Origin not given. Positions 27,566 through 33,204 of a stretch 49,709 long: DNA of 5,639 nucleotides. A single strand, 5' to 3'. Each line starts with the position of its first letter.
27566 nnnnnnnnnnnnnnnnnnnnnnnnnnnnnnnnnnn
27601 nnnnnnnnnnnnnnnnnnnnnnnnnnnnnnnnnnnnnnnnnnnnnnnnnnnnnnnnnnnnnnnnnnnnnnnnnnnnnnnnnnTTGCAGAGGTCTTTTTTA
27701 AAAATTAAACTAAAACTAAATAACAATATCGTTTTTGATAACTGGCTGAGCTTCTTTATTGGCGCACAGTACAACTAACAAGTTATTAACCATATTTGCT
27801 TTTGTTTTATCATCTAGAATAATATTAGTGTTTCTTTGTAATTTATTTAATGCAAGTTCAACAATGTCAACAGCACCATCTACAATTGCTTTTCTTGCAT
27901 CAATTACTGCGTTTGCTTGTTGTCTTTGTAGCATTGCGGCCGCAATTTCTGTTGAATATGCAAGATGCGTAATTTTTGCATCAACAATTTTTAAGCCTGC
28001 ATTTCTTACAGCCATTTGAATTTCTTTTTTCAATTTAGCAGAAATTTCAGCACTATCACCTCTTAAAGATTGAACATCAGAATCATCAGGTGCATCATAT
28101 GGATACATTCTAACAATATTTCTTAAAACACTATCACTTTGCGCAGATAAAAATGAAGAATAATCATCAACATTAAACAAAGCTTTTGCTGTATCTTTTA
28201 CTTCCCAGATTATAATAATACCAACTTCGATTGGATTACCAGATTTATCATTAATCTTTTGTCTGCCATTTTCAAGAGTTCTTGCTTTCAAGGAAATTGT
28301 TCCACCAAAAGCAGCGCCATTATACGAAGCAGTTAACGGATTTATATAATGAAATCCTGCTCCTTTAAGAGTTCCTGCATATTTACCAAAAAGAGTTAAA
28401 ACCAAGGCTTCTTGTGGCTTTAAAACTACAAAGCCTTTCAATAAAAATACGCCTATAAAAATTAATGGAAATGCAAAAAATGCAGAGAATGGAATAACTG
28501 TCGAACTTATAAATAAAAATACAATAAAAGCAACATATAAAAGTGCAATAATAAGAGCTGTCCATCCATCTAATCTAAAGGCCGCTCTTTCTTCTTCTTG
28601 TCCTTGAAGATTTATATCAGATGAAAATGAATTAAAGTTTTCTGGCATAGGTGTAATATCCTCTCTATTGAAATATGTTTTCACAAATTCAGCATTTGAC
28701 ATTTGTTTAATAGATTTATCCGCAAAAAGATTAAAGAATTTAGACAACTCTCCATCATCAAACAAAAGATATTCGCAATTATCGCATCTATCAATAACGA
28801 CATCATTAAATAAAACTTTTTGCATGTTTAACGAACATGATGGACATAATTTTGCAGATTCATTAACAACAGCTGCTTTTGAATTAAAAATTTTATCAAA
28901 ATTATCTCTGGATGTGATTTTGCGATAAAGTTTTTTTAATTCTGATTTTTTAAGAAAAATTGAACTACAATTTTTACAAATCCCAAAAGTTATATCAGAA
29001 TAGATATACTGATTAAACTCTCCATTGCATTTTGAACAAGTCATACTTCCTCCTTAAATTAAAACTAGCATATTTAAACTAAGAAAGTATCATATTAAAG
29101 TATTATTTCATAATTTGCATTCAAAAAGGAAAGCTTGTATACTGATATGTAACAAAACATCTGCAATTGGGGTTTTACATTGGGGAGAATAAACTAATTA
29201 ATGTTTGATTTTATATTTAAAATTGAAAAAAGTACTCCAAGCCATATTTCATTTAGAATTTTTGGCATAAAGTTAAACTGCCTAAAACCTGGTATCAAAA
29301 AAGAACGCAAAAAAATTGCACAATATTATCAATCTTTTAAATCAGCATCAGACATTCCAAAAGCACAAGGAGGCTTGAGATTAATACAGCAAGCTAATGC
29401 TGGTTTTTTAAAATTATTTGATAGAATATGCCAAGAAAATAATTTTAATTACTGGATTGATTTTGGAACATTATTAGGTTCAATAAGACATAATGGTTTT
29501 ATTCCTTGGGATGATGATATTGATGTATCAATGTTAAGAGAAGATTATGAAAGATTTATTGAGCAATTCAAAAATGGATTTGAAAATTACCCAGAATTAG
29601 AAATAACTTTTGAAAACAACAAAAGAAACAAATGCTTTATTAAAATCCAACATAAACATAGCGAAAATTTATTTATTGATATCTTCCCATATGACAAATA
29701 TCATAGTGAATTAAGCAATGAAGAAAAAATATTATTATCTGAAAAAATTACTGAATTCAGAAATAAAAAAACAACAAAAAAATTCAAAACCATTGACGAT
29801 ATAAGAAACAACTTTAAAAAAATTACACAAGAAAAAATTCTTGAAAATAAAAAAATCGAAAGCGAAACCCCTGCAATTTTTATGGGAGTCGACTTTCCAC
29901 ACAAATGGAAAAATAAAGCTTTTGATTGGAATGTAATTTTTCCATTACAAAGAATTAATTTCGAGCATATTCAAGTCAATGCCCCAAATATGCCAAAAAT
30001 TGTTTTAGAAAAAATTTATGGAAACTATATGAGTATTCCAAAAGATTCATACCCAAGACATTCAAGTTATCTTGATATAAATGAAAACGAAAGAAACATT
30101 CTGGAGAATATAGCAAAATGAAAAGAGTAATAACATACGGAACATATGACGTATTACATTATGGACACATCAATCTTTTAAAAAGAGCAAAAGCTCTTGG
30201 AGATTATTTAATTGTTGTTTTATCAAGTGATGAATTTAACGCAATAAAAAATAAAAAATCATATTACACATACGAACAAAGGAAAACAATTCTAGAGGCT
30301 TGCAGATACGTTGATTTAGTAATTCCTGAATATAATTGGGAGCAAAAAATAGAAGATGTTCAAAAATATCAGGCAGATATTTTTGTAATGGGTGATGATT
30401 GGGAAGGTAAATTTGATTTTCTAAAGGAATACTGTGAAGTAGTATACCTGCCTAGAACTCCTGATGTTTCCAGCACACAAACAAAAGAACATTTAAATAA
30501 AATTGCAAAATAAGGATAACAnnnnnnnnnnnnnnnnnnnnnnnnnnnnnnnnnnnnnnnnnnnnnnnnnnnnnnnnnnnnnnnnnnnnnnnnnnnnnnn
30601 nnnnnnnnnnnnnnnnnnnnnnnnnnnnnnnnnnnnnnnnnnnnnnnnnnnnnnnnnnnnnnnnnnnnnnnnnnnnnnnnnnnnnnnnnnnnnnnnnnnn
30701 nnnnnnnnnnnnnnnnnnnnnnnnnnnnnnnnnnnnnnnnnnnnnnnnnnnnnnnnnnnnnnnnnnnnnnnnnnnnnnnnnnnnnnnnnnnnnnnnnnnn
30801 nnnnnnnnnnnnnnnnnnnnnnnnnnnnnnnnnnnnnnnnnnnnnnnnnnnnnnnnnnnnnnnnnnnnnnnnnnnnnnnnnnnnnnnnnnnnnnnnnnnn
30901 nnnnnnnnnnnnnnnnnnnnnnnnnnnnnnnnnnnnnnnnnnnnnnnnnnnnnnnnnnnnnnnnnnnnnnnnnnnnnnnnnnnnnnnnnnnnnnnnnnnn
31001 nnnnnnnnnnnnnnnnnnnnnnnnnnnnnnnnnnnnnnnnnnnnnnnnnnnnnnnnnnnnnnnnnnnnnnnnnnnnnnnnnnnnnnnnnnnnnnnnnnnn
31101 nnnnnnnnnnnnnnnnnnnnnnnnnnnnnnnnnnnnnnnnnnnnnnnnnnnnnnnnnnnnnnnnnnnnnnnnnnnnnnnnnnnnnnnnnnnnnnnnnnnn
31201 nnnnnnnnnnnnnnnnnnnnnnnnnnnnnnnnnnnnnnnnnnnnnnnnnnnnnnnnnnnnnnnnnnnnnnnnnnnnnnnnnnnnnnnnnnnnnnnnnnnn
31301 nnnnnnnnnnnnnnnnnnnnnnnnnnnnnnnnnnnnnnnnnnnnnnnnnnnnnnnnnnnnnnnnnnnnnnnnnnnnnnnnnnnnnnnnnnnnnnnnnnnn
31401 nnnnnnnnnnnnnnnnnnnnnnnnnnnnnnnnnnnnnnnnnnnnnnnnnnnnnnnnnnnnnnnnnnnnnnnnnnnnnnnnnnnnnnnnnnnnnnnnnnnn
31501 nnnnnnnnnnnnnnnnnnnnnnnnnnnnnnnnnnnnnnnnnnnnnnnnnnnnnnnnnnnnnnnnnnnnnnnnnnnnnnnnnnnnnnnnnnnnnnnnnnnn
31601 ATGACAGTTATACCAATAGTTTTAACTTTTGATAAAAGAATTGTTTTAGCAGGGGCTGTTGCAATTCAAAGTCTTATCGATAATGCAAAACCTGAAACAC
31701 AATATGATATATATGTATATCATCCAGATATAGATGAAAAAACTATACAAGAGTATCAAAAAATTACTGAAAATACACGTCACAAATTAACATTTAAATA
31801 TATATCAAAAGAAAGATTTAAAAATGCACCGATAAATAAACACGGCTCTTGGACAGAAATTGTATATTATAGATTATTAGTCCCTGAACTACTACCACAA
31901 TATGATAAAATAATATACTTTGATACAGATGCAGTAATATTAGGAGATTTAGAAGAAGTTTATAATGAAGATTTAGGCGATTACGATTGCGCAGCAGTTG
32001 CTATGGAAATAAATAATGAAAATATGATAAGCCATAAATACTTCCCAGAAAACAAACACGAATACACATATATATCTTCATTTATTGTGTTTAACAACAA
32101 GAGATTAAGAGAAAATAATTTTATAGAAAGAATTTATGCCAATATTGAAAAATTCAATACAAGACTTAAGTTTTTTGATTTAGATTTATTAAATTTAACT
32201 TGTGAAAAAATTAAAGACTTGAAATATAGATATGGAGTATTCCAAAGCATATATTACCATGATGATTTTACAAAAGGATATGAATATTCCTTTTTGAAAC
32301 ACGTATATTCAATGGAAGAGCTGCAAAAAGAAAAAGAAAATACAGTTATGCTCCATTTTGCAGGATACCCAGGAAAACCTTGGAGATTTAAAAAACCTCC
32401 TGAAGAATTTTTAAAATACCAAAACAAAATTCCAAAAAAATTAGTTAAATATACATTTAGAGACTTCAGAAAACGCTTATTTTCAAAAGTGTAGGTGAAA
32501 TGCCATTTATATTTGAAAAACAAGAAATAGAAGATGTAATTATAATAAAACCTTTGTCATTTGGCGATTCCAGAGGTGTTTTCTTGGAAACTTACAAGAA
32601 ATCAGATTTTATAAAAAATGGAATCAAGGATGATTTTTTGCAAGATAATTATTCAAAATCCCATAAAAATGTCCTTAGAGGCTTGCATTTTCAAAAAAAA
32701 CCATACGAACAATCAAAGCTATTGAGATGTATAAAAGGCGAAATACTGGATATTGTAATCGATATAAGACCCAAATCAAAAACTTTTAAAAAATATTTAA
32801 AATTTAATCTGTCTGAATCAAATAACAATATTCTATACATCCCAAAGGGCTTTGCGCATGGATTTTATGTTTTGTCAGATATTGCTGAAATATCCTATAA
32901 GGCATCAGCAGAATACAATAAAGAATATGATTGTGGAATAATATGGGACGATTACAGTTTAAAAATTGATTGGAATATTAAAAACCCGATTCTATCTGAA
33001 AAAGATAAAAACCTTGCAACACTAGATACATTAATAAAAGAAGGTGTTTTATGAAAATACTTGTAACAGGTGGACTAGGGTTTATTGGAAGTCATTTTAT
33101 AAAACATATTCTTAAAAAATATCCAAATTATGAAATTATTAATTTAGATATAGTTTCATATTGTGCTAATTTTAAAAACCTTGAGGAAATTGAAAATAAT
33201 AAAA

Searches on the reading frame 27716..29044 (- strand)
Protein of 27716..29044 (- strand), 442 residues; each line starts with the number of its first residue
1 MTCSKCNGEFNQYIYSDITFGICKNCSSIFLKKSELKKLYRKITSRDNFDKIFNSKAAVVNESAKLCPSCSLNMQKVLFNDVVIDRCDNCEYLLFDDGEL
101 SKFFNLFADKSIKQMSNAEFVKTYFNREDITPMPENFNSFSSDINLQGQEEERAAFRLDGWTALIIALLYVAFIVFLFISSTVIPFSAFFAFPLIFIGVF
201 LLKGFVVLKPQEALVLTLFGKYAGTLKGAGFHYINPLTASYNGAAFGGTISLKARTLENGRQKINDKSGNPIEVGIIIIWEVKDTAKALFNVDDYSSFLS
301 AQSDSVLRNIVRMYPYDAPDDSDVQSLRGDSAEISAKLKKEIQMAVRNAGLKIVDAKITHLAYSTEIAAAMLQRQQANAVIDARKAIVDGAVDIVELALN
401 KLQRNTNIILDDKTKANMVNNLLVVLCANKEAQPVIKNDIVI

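Call 3: search_protein_families(library=pfam, proteins=[window:27716-29044:-], max_evalue=0.01)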
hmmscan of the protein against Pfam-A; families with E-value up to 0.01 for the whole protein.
window:27716-29044:- (442 aa): 3 families
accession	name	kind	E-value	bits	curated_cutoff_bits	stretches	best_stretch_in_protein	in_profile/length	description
PF01145.31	Band_7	-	1.7e-25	90.5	23.6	1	207-386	2-170/176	SPFH domain / Band 7 family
PF13453.11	Zn_ribbon_TFIIB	-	9.4e-16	57.4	22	2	67-102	2-37/41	Transcription factor zinc-finger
PF20990.2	DUF2207_C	-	0.0061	16.7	33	0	102-203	76-185/247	Predicted membrane protein (DUF2207) C-terminal domain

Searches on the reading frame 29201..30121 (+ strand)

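Call 3: search_protein_families(library=pfam, proteins=[window:29201-30121:+], max_evalue=0.01)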
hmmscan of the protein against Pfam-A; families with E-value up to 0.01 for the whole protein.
window:29201-30121:+ (306 aa): 1 family
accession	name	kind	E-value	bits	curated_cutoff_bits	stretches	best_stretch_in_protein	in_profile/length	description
PF04991.19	LicD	-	7.4e-35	121.5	22.6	1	77-274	1-227/227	LicD family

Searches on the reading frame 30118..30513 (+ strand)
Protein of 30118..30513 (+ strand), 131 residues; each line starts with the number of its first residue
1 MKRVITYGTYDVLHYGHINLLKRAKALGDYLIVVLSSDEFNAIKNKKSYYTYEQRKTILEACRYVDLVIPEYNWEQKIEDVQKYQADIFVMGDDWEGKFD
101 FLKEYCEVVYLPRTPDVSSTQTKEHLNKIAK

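Call 31: search_protein_families(library=pfam, proteins=[window:30118-30513:+], max_evalue=0.001)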
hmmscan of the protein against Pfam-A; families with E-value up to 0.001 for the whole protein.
window:30118-30513:+ (131 aa): 1 family
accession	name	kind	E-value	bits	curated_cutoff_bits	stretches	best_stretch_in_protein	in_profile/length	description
PF01467.32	CTP_transf_like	-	2.6e-24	86.4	21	1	5-124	1-132/133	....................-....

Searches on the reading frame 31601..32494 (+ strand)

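Call 31: search_protein_families(library=pfam, proteins=[window:31601-32494:+], max_evalue=0.001)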
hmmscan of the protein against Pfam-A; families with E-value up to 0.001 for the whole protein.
window:31601-32494:+ (297 aa): 2 families
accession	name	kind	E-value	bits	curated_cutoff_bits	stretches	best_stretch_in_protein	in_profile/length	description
PF01501.26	Glyco_transf_8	-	3e-33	115.9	24.3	1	5-263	1-251/253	Glycosyl transferase family 8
PF18404.7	Glyco_transf_24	-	1.7e-05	24.8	25.7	1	90-205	83-209/268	Glucosyltransferase 24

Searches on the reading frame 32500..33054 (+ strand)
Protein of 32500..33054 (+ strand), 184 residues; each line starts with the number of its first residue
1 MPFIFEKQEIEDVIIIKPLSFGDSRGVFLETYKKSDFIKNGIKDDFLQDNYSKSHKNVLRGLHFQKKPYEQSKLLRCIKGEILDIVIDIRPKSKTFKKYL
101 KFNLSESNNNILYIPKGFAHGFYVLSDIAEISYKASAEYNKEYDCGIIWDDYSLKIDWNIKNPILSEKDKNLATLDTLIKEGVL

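Call 31: search_protein_families(library=pfam, proteins=[window:32500-33054:+], max_evalue=0.001)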
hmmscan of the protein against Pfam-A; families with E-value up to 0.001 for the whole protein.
window:32500-33054:+ (184 aa): 1 family
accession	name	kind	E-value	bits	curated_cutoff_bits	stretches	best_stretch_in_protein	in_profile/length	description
PF00908.23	dTDP_sugar_isom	-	7.1e-66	221.5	27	1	8-175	2-166/168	dTDP-4-dehydrorhamnose 3,5-epimerase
